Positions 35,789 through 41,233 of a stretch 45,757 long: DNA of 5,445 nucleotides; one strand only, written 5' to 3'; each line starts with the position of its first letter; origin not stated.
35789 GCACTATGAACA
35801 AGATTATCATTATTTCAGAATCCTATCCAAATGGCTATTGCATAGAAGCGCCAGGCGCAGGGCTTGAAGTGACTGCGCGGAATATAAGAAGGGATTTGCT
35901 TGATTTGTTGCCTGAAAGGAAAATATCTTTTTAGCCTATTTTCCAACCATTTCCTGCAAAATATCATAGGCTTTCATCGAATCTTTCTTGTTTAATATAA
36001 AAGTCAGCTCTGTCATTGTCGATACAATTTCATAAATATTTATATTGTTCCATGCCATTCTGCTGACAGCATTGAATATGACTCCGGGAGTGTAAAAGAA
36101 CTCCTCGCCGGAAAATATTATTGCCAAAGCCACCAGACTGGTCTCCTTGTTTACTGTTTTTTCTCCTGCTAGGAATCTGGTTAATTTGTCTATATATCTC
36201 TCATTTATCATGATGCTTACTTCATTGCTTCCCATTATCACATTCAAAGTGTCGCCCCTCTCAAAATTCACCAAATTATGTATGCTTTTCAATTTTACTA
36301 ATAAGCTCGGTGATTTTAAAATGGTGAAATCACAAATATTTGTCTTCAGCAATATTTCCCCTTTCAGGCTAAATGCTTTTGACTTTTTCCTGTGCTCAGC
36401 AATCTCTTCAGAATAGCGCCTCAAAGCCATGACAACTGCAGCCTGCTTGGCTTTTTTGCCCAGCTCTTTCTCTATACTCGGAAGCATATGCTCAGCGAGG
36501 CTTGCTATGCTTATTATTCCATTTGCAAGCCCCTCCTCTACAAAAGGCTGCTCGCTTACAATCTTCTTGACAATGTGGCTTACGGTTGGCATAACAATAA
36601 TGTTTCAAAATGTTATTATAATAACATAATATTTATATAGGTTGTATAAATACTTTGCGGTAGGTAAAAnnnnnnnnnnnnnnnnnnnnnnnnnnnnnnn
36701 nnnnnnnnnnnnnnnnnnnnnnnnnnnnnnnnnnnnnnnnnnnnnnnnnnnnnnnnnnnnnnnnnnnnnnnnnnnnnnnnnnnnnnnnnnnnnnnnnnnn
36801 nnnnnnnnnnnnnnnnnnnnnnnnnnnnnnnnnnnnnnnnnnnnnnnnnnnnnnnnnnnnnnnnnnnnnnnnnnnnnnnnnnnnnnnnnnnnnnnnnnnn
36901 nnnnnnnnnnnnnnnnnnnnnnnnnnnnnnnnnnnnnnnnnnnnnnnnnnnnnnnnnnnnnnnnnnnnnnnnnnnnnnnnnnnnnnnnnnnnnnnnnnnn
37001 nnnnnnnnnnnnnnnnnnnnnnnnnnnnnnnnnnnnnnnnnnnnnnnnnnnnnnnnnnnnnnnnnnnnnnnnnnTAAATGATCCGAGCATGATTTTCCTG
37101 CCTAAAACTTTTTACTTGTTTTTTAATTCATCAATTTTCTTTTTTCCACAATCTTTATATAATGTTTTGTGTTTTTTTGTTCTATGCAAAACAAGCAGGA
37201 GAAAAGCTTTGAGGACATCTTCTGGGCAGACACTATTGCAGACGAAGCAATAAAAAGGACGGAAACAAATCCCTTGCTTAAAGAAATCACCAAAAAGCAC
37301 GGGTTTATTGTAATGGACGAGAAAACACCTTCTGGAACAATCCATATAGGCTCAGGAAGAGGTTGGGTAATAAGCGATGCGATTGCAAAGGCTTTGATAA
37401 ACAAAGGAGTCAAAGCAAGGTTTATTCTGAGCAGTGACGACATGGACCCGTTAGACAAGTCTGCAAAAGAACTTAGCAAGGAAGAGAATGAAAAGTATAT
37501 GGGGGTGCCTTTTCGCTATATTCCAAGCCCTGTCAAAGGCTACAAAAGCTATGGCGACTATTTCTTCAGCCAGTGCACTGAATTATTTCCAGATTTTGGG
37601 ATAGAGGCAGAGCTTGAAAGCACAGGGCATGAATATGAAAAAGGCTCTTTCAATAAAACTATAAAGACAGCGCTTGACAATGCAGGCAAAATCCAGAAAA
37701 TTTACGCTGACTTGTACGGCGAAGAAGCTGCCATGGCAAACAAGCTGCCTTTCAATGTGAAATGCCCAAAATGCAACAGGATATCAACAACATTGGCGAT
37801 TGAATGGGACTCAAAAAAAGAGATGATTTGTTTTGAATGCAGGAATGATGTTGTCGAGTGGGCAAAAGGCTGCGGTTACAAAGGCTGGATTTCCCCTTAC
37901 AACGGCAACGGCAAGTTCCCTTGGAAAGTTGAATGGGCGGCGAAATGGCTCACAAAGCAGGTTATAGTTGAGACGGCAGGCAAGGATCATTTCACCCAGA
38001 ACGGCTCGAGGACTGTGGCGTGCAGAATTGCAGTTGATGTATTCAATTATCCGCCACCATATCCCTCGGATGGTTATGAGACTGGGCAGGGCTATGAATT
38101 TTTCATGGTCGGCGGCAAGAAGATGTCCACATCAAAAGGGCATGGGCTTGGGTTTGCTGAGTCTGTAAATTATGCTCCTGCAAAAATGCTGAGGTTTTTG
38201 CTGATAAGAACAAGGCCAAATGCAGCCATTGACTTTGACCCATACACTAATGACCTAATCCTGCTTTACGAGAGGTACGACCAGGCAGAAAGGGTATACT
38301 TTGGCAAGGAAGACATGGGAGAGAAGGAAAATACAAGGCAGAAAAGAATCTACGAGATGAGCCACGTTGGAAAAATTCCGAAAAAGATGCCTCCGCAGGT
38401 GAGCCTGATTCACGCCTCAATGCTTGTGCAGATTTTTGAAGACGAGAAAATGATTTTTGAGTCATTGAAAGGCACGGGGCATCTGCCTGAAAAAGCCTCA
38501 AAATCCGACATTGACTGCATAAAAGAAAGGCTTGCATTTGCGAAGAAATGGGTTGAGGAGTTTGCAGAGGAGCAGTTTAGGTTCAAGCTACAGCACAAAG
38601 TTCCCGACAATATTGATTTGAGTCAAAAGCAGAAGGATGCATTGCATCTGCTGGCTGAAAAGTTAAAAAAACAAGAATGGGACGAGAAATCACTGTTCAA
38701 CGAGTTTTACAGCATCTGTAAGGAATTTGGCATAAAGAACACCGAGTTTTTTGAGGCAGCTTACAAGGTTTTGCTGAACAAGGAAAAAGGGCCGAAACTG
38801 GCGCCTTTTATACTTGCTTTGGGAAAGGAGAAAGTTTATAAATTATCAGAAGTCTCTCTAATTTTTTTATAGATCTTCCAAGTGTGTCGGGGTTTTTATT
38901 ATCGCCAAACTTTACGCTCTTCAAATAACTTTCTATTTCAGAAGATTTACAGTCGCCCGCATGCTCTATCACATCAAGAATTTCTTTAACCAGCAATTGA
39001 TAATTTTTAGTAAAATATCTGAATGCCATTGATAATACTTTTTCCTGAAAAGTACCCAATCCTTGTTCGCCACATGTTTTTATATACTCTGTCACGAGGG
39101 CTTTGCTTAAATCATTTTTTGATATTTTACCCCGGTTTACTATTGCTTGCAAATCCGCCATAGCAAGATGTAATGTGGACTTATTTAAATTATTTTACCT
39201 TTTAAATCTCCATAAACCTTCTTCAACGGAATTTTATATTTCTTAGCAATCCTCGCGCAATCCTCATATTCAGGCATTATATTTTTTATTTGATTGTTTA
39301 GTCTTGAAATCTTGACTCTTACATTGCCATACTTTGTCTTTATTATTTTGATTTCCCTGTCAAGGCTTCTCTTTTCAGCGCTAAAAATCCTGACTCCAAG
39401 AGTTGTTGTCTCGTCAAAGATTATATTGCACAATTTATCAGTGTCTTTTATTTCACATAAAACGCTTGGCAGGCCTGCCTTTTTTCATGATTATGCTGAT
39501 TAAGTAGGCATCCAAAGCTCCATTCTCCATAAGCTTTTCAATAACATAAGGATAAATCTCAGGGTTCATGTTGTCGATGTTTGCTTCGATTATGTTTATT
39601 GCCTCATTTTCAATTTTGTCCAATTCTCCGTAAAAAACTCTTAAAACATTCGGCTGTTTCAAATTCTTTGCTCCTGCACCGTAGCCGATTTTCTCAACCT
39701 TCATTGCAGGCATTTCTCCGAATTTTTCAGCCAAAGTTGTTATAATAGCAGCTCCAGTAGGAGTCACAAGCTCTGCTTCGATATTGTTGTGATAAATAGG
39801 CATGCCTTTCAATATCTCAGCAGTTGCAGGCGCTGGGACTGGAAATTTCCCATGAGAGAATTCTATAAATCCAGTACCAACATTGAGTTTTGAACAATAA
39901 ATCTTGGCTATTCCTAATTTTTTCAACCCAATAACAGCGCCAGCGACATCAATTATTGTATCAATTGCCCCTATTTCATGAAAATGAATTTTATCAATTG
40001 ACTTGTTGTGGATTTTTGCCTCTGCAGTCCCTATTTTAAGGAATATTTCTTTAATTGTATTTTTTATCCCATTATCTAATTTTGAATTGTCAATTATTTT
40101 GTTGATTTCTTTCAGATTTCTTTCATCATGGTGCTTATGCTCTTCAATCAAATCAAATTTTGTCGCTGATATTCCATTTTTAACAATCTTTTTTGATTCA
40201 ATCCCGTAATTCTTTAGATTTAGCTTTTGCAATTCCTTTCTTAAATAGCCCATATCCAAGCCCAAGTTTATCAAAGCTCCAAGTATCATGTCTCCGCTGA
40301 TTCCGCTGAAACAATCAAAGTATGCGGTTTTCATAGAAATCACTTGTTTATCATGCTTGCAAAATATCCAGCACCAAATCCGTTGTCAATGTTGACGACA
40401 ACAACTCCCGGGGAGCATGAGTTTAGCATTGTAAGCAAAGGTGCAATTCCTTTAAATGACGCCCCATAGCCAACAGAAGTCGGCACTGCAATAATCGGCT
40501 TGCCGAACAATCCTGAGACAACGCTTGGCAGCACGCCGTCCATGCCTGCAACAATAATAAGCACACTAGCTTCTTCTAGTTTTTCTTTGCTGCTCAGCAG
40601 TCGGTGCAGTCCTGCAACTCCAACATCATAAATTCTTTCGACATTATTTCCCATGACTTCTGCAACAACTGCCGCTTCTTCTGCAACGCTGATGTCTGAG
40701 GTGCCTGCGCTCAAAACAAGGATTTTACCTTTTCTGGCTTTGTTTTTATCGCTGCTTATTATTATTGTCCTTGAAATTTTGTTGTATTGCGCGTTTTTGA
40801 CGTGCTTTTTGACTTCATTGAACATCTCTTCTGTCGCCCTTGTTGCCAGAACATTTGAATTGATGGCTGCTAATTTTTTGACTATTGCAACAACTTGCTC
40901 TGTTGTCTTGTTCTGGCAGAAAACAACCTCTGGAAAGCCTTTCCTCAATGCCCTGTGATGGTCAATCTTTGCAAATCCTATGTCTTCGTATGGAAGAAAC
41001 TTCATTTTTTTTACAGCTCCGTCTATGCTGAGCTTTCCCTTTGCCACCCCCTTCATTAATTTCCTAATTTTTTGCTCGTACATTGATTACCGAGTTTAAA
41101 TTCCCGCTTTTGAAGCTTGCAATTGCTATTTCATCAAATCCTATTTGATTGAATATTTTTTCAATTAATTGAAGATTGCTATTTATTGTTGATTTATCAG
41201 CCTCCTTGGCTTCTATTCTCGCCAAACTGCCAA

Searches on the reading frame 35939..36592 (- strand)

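Call 101: search_protein_families(library=pfam, proteins=[window:35939-36592:-], max_evalue=0.001)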
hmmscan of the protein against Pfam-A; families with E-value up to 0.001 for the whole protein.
window:35939-36592:- (218 aa): 1 family
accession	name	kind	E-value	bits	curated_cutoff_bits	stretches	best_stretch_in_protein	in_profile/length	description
PF24367.1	DUF7523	-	6.7e-05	23.7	27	1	9-74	7-64/158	Family of unknown function (DUF7523)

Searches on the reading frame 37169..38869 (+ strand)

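Call 101: search_protein_families(library=pfam, proteins=[window:37169-38869:+], max_evalue=0.001)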
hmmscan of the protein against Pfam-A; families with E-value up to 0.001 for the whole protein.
window:37169-38869:+ (567 aa): 4 families
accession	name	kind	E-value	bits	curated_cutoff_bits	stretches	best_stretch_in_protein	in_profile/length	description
PF01921.24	tRNA-synt_1f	-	6.9e-84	282.2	27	1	18-400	2-359/360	tRNA synthetases class I (K)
PF19269.4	Anticodon_2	-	5.2e-08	33.8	23.6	1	484-556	60-133/141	Anticodon binding domain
PF09334.17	tRNA-synt_1g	-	1.3e-07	31.2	20.1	0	309-352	318-361/391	tRNA synthetases class I (M)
PF01406.26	tRNA-synt_1e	-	0.00073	19.4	27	0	56-357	21-292/301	tRNA synthetases class I (C) catalytic domain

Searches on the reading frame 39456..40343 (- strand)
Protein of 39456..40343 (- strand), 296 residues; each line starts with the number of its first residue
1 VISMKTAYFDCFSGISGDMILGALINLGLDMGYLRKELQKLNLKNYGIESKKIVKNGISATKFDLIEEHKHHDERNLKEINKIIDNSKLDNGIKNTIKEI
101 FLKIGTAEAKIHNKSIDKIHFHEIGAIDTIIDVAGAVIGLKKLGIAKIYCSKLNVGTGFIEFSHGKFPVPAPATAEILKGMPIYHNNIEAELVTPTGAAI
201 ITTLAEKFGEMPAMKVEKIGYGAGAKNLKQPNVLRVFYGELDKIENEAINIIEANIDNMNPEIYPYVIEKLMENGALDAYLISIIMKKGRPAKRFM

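Call 101: search_protein_families(library=pfam, proteins=[window:39456-40343:-], max_evalue=0.001)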
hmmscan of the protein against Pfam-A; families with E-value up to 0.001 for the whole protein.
window:39456-40343:- (296 aa): 1 family
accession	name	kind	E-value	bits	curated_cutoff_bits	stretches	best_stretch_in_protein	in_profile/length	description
PF01969.22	Ni_insertion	-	7.8e-118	394.3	22.1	1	7-293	1-289/375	Nickel insertion protein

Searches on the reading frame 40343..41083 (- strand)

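Call 101: search_protein_families(library=pfam, proteins=[window:40343-41083:-], max_evalue=0.001)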
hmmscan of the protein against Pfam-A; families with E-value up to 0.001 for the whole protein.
window:40343-41083:- (247 aa): 1 family
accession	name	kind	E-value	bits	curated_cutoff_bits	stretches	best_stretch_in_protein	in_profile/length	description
PF00731.26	AIRC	-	5.4e-12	45.9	30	1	120-245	1-126/148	AIR carboxylase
